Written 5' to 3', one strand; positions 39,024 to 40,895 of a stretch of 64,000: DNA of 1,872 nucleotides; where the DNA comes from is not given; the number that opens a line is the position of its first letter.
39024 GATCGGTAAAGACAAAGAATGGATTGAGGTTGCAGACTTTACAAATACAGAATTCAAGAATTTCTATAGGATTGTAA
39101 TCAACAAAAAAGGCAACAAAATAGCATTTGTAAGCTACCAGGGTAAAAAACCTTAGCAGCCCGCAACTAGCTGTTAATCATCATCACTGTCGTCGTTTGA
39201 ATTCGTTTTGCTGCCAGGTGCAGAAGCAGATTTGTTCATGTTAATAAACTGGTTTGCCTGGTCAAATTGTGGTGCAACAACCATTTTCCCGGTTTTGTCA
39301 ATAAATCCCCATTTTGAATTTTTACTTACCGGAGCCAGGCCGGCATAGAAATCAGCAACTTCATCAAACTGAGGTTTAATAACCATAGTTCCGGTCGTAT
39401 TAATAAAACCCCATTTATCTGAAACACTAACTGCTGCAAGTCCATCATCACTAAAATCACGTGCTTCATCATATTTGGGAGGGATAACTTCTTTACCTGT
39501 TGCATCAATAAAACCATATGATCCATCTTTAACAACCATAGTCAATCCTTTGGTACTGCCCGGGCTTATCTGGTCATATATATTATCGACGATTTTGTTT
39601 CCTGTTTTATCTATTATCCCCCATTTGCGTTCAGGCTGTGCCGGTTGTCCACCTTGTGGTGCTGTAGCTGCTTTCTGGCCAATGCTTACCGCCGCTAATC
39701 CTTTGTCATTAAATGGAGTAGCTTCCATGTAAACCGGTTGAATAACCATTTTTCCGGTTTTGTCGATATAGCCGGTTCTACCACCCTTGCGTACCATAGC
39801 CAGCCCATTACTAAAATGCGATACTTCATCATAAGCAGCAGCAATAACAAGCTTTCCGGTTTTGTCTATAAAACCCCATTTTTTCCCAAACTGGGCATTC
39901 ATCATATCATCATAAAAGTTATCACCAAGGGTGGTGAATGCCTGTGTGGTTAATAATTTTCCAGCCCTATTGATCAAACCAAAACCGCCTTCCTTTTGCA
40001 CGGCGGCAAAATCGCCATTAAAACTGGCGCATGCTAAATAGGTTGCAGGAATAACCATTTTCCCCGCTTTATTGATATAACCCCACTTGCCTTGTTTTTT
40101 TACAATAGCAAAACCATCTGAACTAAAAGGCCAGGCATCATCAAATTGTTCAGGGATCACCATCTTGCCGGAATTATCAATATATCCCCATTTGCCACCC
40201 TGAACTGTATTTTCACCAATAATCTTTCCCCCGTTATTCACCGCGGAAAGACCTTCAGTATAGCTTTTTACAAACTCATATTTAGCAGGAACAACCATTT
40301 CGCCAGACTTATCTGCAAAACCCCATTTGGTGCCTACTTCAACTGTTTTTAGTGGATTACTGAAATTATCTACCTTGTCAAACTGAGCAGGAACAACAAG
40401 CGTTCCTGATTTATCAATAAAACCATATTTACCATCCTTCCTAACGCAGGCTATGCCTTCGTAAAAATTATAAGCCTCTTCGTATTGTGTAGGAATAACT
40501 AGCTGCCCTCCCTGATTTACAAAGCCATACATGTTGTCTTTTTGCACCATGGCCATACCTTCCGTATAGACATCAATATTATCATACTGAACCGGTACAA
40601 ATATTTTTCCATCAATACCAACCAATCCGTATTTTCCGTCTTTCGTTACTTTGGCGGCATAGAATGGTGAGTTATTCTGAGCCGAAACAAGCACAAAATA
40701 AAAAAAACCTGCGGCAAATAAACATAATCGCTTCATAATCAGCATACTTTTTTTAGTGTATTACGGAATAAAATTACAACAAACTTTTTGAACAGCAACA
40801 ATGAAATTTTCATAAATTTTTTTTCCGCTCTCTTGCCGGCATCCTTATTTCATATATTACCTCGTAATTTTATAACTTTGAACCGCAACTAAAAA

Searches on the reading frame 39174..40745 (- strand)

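Call 74: search_protein_families(library=pfam, proteins=[window:39174-40745:-], max_evalue=0.001)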
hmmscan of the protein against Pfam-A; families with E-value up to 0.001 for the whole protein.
window:39174-40745:- (523 aa): 1 family
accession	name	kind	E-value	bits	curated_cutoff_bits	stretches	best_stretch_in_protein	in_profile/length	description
PF14903.11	WG_beta_rep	-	2.1e-135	440.7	25.6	12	410-445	1-35/35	WG containing repeat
